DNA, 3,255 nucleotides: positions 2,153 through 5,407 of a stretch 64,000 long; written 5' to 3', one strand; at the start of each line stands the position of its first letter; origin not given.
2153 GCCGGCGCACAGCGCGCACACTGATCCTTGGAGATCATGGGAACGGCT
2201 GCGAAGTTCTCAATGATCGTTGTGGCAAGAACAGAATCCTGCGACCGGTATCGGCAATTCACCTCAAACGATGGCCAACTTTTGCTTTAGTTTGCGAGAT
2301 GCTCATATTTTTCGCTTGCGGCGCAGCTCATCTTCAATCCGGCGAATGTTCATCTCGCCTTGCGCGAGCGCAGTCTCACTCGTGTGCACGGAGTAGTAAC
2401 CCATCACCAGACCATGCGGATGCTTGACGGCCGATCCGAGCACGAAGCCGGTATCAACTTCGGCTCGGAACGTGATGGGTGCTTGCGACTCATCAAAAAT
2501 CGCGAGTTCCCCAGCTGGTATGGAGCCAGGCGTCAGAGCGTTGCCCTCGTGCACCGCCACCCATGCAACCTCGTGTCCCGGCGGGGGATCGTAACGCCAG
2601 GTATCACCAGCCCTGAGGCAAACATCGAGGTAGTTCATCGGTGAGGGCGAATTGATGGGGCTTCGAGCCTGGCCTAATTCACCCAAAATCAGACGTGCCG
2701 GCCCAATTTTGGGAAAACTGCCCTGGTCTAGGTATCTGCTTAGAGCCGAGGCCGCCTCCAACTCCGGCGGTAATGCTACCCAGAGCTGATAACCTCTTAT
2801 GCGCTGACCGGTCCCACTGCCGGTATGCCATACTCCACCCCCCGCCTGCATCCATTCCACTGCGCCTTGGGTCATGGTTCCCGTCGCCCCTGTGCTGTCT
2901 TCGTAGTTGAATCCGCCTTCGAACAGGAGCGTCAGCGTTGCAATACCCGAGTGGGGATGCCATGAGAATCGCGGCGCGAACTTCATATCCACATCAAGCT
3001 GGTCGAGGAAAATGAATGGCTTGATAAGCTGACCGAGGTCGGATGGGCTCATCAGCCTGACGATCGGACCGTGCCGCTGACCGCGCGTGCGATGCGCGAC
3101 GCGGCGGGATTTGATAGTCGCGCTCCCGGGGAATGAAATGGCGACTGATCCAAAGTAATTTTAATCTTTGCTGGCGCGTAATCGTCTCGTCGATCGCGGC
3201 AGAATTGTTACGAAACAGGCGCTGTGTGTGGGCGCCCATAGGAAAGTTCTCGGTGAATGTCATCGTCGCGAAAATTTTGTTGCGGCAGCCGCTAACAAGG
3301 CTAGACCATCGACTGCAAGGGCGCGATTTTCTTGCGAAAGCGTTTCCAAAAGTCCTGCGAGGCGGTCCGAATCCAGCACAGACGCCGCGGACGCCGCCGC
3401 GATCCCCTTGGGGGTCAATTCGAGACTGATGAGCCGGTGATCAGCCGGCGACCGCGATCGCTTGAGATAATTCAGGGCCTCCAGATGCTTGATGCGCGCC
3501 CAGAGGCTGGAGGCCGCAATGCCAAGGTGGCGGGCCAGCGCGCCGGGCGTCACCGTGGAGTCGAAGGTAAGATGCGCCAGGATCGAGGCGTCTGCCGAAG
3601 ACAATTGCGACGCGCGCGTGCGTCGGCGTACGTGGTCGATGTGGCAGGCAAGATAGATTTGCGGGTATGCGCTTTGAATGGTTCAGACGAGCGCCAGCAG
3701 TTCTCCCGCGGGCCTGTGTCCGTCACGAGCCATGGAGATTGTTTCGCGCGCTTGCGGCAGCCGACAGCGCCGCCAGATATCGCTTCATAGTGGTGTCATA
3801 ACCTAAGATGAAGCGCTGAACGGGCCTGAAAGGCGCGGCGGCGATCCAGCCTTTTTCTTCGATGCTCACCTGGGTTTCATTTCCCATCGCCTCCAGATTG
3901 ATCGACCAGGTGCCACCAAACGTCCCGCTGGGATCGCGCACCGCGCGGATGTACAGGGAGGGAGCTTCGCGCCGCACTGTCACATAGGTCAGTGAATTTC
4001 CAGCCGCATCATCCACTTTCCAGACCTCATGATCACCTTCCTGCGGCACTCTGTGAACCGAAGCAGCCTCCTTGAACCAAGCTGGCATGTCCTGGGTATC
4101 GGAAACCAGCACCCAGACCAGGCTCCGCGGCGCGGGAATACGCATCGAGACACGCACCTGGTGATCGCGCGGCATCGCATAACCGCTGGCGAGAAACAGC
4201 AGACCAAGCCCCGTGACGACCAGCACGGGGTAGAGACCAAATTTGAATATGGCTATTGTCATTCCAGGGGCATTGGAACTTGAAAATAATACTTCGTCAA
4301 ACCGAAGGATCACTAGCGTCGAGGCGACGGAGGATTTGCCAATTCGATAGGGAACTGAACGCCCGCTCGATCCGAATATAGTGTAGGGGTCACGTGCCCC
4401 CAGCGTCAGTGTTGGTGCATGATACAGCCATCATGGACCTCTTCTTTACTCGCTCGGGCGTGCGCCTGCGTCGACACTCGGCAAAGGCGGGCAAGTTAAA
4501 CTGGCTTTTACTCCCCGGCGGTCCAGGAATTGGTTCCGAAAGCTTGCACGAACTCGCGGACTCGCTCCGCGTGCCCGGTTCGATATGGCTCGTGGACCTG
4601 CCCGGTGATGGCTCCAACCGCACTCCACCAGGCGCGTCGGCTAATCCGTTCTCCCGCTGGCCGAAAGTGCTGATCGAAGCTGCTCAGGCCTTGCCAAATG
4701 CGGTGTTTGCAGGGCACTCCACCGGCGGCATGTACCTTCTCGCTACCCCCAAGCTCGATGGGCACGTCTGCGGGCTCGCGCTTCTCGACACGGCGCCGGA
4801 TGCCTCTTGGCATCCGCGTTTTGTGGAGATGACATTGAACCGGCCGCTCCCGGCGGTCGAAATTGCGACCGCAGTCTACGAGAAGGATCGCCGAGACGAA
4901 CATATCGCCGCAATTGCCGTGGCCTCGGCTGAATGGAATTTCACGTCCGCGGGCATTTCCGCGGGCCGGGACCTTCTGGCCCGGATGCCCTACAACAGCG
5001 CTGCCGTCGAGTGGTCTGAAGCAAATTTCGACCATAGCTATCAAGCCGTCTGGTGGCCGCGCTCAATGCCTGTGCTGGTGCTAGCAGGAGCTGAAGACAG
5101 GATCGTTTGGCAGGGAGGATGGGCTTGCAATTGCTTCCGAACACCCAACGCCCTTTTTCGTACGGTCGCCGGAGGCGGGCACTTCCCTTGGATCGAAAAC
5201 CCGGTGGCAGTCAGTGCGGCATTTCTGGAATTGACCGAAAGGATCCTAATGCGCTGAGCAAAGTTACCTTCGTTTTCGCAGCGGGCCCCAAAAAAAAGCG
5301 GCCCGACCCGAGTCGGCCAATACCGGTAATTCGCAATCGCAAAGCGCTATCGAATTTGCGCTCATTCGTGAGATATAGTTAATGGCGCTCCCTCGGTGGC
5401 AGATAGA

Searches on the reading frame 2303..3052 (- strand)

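Call 53: search_protein_families(library=pfam, proteins=[window:2303-3052:-], max_evalue=0.00001)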
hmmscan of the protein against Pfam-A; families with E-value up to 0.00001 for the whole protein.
window:2303-3052:- (249 aa): 1 family
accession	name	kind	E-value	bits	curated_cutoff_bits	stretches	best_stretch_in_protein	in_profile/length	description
PF02678.22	Pirin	-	1.1e-21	77.4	26.1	1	7-92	14-108/108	Pirin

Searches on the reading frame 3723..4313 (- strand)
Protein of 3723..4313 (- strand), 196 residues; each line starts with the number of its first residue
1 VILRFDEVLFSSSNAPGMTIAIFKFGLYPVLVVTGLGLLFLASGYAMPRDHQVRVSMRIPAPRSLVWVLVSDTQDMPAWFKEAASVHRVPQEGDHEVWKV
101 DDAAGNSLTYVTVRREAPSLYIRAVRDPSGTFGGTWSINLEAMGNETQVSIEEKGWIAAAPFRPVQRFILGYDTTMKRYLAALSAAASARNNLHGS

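Call 53: search_protein_families(library=pfam, proteins=[window:3723-4313:-], max_evalue=0.00001)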
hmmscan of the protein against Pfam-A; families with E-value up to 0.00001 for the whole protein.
window:3723-4313:- (196 aa): 2 families
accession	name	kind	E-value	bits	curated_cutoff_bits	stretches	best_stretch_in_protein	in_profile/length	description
PF10604.15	Polyketide_cyc2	-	3.6e-10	40.7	27.4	1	51-169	2-117/142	Polyketide cyclase / dehydrase and lipid transport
PF03364.25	Polyketide_cyc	-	1.4e-06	29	23.4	1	59-166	1-114/126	Polyketide cyclase / dehydrase and lipid transport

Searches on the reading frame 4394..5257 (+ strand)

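Call 53: search_protein_families(library=pfam, proteins=[window:4394-5257:+], max_evalue=0.00001)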
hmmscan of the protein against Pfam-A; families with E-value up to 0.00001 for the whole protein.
window:4394-5257:+ (287 aa): 2 families
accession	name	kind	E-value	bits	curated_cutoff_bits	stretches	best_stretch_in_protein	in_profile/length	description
PF12697.13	Abhydrolase_6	-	3.3e-13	51.2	26.3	1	38-275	2-216/217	Alpha/beta hydrolase family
PF00561.26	Abhydrolase_1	-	3e-09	37.3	25.8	1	38-270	4-245/245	alpha/beta hydrolase fold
